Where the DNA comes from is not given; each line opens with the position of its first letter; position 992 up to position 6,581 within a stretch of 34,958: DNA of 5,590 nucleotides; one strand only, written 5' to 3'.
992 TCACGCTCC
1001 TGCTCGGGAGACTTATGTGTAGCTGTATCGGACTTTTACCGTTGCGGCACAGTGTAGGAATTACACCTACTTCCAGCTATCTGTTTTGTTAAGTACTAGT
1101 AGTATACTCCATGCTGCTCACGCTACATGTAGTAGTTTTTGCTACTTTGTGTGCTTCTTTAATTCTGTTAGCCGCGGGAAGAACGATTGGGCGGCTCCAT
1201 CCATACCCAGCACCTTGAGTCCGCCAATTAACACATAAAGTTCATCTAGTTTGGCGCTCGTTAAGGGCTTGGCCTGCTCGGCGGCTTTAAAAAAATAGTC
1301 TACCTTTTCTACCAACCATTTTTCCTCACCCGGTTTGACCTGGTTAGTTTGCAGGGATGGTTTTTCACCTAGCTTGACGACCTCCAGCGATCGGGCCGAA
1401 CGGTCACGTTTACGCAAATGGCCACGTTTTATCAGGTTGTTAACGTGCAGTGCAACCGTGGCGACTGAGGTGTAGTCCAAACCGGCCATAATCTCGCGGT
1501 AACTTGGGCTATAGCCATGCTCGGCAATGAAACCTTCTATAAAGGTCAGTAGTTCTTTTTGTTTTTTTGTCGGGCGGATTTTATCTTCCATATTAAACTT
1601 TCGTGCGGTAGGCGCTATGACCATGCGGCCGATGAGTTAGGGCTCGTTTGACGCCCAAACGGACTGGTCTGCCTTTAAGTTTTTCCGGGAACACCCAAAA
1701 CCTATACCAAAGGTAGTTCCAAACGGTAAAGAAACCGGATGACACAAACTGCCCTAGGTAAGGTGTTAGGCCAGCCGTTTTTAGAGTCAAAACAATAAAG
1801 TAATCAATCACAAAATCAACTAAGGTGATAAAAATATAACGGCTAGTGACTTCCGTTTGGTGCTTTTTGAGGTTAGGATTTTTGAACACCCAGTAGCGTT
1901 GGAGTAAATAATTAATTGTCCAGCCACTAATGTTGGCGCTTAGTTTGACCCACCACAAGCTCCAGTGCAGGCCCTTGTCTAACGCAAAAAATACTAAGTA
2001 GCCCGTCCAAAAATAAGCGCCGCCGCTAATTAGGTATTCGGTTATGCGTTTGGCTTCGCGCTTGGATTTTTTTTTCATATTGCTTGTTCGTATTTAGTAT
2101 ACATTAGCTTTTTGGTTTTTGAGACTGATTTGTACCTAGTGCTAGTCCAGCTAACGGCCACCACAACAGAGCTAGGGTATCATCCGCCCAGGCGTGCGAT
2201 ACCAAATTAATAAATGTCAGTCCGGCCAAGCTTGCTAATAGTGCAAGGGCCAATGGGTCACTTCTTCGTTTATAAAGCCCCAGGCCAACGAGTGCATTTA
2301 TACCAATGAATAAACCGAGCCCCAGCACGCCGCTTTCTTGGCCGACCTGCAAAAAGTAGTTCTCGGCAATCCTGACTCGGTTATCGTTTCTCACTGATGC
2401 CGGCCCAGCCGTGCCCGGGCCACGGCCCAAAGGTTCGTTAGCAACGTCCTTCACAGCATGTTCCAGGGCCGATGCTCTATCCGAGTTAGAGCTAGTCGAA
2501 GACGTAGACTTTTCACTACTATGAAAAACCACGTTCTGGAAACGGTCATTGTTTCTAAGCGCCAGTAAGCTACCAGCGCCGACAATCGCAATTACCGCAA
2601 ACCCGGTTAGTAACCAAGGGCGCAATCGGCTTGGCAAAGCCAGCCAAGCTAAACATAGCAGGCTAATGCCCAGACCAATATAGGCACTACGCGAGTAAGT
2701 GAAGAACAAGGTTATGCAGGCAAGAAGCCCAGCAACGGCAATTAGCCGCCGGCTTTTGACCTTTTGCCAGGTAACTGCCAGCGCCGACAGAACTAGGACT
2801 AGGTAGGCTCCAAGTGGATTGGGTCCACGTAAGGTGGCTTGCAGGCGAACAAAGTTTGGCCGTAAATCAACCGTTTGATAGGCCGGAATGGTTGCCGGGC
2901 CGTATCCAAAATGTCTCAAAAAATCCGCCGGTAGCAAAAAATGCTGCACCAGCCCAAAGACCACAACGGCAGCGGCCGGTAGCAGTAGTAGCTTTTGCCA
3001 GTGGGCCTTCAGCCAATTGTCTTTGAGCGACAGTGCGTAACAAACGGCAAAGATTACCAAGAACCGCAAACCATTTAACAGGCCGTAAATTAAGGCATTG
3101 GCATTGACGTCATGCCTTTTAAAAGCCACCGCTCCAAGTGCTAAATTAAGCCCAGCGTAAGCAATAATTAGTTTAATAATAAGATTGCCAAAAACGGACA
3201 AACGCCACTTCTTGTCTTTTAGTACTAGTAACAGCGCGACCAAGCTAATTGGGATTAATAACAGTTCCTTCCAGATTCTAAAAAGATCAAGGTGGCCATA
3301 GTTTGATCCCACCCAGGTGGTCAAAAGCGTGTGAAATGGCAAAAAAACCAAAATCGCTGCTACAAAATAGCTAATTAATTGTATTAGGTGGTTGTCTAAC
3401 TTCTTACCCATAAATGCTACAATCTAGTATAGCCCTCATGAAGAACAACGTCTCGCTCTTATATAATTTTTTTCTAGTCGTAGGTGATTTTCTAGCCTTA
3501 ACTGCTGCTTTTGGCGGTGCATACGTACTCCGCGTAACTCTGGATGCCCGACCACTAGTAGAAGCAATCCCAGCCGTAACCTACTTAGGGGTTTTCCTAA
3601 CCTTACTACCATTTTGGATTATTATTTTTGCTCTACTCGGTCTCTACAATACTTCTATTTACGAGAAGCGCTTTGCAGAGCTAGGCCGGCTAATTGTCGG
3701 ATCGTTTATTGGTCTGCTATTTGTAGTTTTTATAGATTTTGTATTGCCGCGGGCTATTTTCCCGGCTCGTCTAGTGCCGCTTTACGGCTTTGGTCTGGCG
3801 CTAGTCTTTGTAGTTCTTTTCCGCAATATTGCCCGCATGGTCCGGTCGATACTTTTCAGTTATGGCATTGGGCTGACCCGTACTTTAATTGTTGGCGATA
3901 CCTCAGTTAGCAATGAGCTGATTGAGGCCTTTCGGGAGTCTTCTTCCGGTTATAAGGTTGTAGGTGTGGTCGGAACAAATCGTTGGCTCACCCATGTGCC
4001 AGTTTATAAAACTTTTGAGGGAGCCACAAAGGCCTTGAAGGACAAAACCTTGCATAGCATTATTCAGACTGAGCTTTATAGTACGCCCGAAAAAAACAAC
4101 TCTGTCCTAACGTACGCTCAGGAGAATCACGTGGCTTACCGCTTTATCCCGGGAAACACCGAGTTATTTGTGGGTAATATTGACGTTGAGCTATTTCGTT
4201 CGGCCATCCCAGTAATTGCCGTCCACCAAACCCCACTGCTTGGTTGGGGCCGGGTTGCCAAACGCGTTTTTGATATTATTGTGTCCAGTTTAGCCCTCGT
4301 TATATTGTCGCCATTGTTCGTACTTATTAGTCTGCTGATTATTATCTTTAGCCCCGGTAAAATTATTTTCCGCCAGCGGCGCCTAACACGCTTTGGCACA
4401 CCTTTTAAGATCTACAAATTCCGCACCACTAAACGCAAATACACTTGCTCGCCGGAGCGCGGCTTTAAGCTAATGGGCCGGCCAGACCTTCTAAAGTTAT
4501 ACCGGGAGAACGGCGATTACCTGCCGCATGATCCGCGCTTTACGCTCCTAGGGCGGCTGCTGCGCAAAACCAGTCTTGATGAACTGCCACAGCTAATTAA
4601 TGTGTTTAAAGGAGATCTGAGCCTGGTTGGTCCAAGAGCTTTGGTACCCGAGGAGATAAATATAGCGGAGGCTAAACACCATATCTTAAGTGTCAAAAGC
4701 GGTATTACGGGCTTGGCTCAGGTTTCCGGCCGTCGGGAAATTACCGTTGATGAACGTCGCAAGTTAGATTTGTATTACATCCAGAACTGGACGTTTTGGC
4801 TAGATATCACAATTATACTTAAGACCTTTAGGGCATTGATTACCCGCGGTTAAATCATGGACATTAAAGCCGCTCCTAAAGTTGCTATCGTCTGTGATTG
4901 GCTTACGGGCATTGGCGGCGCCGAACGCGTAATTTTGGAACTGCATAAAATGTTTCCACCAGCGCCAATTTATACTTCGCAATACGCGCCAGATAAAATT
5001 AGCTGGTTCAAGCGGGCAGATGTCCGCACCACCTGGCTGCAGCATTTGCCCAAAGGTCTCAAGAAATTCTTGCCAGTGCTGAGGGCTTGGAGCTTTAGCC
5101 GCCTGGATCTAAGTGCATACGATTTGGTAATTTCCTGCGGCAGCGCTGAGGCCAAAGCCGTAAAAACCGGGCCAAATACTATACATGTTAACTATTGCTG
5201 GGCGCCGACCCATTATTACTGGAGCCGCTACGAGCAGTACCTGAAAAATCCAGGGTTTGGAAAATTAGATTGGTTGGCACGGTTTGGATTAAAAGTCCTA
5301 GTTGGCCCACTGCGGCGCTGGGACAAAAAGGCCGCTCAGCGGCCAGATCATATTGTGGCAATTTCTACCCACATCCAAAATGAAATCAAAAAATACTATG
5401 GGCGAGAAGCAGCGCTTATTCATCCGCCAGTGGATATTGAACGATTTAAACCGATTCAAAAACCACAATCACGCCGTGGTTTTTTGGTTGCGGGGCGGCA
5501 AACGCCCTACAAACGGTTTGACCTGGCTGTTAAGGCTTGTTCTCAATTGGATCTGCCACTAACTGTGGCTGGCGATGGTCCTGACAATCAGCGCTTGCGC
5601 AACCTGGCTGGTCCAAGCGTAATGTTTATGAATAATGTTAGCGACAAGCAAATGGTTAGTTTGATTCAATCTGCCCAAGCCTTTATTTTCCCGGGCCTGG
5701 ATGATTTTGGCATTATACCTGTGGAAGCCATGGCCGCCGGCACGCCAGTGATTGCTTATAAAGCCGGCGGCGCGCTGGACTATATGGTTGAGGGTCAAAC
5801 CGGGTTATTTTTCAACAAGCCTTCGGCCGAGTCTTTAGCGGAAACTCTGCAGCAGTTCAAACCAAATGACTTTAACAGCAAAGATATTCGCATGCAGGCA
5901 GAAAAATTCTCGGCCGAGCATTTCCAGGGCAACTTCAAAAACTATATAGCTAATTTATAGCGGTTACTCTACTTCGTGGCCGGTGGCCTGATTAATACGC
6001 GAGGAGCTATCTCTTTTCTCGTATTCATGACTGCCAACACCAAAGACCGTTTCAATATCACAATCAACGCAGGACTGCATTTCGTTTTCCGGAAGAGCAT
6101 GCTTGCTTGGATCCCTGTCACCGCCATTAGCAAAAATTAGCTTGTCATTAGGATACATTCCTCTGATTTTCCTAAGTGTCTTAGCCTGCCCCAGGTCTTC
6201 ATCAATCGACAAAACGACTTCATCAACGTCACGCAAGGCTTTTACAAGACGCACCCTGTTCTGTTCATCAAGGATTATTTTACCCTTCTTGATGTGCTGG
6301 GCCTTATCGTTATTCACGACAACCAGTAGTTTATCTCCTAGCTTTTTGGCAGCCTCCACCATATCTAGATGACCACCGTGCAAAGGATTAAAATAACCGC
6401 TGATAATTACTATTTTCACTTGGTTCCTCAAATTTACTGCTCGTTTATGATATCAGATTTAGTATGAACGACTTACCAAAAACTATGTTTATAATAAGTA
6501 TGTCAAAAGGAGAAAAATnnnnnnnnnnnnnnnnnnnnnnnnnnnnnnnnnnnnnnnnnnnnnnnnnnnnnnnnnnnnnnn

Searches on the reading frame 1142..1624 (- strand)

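Call 13: search_protein_families(library=pfam, proteins=[window:1142-1624:-], max_evalue=0.001)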
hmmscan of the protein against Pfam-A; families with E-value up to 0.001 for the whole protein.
window:1142-1624:- (160 aa): 1 family
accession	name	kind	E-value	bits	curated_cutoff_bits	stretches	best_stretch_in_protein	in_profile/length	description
PF01726.22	LexA_DNA_bind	-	2.7e-13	49.9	23.7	1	19-78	5-64/65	LexA DNA binding domain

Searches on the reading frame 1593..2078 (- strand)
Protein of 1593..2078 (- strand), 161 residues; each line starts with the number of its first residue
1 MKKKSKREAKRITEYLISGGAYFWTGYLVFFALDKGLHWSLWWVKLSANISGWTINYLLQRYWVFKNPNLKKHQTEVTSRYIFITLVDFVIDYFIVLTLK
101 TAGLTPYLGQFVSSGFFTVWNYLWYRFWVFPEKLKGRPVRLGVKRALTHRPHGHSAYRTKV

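Call 13: search_protein_families(library=pfam, proteins=[window:1593-2078:-], max_evalue=0.001)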
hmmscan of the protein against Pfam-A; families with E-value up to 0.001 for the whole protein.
window:1593-2078:- (161 aa): 1 family
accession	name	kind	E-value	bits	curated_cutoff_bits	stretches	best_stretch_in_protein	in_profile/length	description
PF04138.20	GtrA_DPMS_TM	-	6.7e-17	62.2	26.1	1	15-130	2-117/117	GtrA/DPMS, transmembrane domain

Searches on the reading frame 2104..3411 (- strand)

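Call 13: search_protein_families(library=pfam, proteins=[window:2104-3411:-], max_evalue=0.001)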
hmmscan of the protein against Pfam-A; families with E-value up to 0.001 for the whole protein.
window:2104-3411:- (435 aa): 1 family
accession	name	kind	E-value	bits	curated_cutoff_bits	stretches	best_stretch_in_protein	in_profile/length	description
PF04932.20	Wzy_C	-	7.7e-15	55.4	31.7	1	228-369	3-149/149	O-Antigen ligase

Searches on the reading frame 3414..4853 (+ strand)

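Call 13: search_protein_families(library=pfam, proteins=[window:3414-4853:+], max_evalue=0.001)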
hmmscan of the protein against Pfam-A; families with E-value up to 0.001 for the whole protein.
window:3414-4853:+ (479 aa): 2 families
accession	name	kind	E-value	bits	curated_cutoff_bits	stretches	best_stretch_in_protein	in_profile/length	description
PF02397.22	Bac_transf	-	1.8e-58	197.5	27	1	283-476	1-178/179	Bacterial sugar transferase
PF13727.12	CoA_binding_3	-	2.9e-07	31.1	25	1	74-246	2-175/175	CoA-binding domain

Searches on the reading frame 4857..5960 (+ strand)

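Call 13: search_protein_families(library=pfam, proteins=[window:4857-5960:+], max_evalue=0.001)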
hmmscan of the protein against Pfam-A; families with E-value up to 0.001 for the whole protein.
window:4857-5960:+ (367 aa): 5 families
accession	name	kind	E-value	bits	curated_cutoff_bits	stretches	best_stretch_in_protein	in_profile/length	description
PF00534.26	Glycos_transf_1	-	6.8e-28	97.8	26.4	1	196-348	5-169/172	Glycosyl transferases group 1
PF13692.12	Glyco_trans_1_4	-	1e-19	71.7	27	1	208-333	3-138/142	Glycosyl transferases group 1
PF13439.12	Glyco_transf_4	-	3.9e-08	33.9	28.5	1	19-196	1-170/170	Glycosyltransferase Family 4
PF20706.3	GT4-conflict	-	4.8e-08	32.8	26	1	159-311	143-321/385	Family 4 Glycosyltransferase in conflict systems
PF13524.12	Glyco_trans_1_2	-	0.00048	20.5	25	1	226-355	7-133/144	Glycosyl transferase-like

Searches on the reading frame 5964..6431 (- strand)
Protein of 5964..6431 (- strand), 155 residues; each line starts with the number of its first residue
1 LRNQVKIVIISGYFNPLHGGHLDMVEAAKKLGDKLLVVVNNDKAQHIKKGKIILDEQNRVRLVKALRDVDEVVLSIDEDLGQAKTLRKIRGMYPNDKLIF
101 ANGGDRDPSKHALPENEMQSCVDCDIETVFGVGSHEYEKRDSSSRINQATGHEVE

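Call 13: search_protein_families(library=pfam, proteins=[window:5964-6431:-], max_evalue=0.001)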
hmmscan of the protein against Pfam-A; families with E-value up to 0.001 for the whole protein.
window:5964-6431:- (155 aa): 1 family
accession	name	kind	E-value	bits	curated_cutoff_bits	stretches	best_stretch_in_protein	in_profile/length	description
PF01467.32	CTP_transf_like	-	5.6e-15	56.2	21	1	10-105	2-89/133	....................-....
